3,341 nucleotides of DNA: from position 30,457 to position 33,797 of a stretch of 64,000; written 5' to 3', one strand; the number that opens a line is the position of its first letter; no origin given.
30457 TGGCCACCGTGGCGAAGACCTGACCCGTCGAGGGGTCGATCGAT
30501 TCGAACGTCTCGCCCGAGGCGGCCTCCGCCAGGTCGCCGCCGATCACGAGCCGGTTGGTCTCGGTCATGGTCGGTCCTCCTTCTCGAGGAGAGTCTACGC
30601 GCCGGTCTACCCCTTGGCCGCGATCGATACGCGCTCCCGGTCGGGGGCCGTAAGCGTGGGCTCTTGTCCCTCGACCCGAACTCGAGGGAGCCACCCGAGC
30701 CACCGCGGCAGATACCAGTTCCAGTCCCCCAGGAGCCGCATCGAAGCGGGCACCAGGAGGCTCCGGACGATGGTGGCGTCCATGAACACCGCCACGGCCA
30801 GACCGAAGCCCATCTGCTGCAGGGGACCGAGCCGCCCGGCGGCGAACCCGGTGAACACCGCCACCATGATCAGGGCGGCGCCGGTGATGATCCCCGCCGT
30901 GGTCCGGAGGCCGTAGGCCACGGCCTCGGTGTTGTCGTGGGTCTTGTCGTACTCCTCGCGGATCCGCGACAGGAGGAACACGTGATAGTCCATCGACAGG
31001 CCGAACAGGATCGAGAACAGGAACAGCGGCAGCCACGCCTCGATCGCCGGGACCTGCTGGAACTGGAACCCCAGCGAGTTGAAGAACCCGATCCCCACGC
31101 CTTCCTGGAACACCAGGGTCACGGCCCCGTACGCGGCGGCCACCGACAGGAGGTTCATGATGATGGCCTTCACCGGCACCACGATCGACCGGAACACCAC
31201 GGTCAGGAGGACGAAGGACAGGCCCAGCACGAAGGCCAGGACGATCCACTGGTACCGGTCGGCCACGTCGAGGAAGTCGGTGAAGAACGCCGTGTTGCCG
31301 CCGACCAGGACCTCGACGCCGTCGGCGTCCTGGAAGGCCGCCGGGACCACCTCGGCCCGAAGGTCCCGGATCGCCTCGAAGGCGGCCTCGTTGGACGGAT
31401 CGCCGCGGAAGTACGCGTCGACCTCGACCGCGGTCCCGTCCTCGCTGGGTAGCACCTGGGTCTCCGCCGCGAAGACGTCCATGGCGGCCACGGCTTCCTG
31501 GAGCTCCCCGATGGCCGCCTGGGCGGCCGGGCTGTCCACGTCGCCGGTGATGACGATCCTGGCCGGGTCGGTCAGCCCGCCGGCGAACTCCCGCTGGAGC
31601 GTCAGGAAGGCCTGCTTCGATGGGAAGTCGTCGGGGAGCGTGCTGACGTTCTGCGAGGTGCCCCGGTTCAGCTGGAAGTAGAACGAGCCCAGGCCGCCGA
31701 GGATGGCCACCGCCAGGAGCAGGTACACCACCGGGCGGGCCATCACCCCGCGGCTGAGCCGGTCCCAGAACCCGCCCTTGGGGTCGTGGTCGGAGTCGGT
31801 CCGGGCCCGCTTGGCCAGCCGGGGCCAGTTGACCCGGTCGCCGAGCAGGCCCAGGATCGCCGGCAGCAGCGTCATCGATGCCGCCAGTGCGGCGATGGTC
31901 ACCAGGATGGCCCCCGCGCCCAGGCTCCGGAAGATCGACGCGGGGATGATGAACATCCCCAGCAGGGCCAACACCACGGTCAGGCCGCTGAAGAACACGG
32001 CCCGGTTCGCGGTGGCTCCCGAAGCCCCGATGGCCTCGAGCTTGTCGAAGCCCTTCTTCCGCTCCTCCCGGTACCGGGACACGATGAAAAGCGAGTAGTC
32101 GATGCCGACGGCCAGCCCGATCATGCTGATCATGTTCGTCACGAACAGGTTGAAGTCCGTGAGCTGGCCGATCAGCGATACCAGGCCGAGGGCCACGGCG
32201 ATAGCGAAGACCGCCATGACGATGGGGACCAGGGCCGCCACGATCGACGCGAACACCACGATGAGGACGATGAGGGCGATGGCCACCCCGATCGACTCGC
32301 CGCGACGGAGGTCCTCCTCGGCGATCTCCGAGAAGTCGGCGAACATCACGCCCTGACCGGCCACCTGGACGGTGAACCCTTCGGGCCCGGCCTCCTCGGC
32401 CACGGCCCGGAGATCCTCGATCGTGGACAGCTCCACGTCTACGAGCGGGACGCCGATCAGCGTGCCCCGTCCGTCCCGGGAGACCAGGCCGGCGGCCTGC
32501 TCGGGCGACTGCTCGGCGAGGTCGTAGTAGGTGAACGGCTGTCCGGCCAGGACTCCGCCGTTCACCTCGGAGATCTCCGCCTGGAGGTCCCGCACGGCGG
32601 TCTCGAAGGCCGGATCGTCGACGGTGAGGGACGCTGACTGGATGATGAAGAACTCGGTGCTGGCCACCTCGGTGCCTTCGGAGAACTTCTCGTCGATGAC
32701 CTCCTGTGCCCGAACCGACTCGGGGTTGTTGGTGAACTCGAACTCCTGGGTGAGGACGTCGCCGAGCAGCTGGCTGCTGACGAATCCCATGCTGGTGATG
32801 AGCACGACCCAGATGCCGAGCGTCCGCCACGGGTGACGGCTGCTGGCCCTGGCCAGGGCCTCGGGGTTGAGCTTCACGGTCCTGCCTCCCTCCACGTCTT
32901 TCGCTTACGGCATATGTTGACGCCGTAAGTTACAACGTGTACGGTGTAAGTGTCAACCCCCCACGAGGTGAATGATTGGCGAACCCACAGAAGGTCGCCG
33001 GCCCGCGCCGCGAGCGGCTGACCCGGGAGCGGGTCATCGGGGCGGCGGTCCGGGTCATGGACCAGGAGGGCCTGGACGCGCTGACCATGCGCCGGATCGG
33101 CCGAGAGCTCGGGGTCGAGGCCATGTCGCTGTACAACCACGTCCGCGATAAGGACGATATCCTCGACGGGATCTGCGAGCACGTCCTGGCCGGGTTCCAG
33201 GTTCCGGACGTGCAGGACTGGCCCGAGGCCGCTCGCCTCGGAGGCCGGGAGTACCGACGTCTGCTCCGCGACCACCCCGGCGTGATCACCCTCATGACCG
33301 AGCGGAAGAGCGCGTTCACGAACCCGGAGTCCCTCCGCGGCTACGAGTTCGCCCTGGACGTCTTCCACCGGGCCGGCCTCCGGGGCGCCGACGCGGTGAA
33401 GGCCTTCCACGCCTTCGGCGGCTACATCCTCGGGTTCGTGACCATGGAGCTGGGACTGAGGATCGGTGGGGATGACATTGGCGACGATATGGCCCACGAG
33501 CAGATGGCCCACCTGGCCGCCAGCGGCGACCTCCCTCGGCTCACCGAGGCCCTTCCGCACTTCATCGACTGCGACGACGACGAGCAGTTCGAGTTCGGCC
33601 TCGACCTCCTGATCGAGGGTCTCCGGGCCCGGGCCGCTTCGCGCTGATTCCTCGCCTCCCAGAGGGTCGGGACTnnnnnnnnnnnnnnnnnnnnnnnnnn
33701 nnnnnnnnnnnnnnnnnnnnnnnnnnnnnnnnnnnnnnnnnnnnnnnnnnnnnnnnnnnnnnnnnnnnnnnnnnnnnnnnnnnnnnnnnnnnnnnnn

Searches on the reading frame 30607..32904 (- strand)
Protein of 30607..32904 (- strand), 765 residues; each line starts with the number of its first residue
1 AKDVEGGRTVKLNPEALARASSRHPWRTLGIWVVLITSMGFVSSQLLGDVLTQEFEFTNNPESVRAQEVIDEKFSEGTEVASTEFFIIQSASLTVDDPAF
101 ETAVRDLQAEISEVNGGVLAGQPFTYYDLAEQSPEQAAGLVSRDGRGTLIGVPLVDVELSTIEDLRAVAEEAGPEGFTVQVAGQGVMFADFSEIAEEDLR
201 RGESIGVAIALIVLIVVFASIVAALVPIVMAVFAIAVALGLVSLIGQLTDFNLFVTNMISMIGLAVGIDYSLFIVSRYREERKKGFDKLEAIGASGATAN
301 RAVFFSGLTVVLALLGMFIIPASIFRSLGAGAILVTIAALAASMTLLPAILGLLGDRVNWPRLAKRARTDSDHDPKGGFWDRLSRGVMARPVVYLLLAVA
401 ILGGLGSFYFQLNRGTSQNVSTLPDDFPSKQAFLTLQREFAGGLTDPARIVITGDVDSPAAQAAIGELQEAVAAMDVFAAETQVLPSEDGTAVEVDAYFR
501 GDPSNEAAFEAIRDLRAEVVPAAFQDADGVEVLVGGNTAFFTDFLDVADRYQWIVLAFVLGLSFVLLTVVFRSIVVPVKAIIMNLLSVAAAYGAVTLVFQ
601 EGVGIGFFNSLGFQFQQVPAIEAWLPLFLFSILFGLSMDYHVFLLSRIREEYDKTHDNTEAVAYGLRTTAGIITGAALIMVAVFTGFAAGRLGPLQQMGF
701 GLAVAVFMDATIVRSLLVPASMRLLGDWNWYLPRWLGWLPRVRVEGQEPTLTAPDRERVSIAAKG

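Call 55: search_protein_families(library=pfam, proteins=[window:30607-32904:-], max_evalue=0.001)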
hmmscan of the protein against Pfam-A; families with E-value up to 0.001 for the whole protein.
window:30607-32904:- (765 aa): 1 family
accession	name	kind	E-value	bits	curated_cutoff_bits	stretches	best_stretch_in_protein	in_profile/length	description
PF03176.21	MMPL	-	2.7e-100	336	20.5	2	60-393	6-332/333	MMPL family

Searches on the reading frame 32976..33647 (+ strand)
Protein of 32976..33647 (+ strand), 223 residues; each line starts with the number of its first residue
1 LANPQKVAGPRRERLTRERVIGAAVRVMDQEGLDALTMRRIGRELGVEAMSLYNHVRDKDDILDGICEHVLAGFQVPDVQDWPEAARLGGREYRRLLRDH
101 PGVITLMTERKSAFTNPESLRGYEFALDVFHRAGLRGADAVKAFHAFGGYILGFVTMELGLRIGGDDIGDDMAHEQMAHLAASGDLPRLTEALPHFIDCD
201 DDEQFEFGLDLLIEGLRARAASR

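Call 55: search_protein_families(library=pfam, proteins=[window:32976-33647:+], max_evalue=0.001)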
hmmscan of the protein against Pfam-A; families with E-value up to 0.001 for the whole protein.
window:32976-33647:+ (223 aa): 3 families
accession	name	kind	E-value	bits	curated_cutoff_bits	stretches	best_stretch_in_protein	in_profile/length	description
PF02909.22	TetR_C_1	-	6.7e-18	65.4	21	1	80-219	7-145/146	Tetracyclin repressor-like, C-terminal domain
PF00440.29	TetR_N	-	1.7e-09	37.7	24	1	21-64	2-45/47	Bacterial regulatory proteins, tetR family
PF13305.11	TetR_C_33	-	2.4e-06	28.5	26.8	1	90-179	5-102/103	Tetracyclin repressor-like, C-terminal domain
